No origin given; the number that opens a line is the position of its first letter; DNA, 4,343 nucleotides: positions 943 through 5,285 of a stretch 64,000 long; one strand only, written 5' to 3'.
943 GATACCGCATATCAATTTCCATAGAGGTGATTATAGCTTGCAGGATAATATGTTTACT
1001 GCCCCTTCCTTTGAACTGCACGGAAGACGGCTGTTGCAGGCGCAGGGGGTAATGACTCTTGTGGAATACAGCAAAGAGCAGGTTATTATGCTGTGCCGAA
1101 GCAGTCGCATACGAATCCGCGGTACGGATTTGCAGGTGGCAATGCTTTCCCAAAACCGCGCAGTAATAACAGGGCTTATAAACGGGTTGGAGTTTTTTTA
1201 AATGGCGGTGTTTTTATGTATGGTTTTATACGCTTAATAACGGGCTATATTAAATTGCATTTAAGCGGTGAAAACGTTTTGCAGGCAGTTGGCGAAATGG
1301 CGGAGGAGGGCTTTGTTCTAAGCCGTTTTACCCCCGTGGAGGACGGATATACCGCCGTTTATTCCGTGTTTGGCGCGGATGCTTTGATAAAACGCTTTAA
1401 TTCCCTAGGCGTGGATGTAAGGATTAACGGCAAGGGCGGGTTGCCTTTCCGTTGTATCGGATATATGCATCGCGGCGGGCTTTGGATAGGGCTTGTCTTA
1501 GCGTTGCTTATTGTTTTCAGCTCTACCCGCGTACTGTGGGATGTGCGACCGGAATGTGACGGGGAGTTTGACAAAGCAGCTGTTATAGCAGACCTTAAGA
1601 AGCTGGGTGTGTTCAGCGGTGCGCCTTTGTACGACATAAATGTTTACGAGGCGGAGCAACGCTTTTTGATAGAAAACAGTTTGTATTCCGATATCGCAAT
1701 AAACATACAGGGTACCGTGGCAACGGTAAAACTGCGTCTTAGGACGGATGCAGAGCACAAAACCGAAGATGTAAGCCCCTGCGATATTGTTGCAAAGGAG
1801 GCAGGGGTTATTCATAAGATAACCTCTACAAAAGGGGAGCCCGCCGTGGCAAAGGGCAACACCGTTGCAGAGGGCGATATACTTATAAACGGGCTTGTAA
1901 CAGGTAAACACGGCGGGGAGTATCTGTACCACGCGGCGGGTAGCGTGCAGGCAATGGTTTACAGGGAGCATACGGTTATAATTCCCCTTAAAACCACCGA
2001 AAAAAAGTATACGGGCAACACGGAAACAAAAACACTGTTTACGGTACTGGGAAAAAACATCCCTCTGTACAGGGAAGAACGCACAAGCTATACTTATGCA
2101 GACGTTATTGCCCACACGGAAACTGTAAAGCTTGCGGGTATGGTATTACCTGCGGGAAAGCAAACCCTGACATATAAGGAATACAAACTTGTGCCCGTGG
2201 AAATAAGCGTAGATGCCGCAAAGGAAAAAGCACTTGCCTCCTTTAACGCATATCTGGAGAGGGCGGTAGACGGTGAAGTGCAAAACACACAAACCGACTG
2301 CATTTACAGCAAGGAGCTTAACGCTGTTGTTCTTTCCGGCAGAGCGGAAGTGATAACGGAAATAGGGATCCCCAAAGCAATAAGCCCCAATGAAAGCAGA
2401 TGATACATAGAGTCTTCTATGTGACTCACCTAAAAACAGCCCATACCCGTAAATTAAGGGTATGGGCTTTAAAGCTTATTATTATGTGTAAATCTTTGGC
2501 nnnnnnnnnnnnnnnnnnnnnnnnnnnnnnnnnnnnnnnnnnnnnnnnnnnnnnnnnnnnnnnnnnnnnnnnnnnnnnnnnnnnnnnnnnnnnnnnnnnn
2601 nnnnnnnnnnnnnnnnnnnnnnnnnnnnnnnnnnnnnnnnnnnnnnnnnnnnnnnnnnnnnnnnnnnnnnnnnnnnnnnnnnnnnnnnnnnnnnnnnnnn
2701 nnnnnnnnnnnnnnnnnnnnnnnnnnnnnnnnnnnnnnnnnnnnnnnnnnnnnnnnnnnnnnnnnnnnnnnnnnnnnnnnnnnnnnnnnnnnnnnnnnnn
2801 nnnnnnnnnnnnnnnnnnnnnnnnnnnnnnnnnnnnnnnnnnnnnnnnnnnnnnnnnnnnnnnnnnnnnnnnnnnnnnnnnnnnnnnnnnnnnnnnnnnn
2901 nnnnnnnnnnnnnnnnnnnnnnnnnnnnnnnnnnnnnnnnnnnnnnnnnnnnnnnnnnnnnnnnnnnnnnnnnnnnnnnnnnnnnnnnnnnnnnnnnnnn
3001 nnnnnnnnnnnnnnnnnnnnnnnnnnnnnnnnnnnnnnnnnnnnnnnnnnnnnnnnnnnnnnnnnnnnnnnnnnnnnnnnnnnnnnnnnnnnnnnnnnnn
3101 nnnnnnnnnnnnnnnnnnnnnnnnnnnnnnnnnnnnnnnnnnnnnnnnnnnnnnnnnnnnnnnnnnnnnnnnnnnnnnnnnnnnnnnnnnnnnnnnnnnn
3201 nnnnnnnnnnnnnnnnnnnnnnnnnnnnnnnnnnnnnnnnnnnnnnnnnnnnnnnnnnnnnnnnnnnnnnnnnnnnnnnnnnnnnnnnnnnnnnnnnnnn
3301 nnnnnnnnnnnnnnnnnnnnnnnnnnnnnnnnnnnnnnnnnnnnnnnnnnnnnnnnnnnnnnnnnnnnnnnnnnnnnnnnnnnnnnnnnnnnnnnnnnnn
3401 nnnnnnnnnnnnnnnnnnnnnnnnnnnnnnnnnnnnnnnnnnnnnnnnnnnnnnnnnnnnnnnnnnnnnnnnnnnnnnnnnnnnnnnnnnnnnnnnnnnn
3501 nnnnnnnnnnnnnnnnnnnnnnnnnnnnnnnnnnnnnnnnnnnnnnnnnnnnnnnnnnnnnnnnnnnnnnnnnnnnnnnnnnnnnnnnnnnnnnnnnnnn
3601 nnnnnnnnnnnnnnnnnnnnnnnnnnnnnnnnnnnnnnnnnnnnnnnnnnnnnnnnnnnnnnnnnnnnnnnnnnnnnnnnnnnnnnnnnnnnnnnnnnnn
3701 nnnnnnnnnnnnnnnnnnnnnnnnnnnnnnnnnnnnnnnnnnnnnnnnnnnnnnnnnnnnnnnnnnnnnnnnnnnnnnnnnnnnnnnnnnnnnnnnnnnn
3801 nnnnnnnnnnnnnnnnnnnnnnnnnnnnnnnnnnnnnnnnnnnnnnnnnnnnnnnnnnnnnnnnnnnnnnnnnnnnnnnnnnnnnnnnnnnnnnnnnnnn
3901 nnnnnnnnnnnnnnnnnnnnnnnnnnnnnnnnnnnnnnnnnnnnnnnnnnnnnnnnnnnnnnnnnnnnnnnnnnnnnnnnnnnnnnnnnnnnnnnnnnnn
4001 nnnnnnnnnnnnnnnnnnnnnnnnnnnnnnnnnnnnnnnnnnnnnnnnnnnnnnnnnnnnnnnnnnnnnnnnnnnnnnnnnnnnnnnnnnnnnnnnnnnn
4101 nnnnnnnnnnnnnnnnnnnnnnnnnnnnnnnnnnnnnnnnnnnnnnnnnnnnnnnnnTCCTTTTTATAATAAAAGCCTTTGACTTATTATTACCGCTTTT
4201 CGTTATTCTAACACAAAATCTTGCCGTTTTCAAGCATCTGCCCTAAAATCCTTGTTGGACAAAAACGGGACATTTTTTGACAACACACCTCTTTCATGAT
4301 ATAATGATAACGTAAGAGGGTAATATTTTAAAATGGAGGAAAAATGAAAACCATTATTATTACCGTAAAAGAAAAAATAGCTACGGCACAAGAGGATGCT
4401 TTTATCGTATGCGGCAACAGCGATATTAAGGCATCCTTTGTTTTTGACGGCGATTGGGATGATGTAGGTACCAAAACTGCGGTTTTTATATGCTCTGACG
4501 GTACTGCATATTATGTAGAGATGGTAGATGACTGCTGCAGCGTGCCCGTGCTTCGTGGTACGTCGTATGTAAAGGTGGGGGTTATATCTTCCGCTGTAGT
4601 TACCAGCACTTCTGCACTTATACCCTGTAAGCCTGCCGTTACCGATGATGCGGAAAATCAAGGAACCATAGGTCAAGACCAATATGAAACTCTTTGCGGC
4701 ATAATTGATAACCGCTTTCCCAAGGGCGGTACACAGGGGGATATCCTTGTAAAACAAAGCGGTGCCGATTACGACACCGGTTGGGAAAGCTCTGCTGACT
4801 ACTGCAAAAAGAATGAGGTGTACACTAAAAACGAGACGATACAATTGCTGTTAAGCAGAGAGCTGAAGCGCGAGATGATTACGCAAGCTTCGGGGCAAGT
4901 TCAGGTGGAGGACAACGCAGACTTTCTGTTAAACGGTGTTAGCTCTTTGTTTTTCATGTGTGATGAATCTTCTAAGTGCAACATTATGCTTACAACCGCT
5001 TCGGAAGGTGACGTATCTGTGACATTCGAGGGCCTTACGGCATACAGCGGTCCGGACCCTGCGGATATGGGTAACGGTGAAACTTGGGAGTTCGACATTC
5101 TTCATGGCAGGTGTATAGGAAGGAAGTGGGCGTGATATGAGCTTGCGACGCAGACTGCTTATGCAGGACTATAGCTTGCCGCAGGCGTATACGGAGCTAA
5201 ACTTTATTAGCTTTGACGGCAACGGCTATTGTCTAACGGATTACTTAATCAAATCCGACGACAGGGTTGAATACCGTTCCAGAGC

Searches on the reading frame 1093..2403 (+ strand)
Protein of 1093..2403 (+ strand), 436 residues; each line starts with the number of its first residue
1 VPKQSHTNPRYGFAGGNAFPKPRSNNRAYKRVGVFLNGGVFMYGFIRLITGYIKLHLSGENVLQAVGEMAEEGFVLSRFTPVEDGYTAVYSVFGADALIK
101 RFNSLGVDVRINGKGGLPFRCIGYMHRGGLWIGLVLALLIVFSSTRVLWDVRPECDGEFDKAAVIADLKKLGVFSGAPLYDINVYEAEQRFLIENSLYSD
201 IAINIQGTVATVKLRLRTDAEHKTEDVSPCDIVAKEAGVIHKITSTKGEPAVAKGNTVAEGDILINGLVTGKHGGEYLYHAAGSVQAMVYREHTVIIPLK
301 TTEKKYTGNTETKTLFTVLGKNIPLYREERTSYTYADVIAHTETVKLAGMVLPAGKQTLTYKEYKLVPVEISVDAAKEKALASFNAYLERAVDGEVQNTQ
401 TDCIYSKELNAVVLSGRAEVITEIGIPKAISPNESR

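Call 32: search_protein_families(library=pfam, proteins=[window:1093-2403:+], max_evalue=0.001)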
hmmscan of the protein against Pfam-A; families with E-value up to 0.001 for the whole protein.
window:1093-2403:+ (436 aa): 1 family
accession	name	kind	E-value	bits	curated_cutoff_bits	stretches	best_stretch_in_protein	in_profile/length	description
PF06898.16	YqfD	-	4.7e-72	243.4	25.2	1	48-424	2-379/379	Putative stage IV sporulation protein YqfD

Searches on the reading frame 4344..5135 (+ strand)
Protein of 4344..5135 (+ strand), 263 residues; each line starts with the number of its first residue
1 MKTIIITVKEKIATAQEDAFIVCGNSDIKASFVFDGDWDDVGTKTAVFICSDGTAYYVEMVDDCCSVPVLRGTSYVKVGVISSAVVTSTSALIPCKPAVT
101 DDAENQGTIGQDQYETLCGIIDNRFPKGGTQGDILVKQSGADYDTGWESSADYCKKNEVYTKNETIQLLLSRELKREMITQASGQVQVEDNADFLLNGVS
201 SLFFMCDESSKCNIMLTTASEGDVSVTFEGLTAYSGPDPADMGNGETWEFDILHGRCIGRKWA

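Call 30: search_protein_families(library=phrogs, proteins=[window:4344-5135:+], max_evalue=0.001)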
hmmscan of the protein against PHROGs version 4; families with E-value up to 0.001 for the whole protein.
window:4344-5135:+ (263 aa): 2 families
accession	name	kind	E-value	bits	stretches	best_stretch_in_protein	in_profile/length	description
phrog_19695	-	unknown function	0.00017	22.9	1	1-129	1-135/164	-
phrog_22680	-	unknown function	0.00079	20.6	0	125-150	25-50/78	-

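Call 32: search_protein_families(library=pfam, proteins=[window:4344-5135:+], max_evalue=0.001)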
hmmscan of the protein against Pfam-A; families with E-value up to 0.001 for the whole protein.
window:4344-5135:+ (263 aa): 0 families
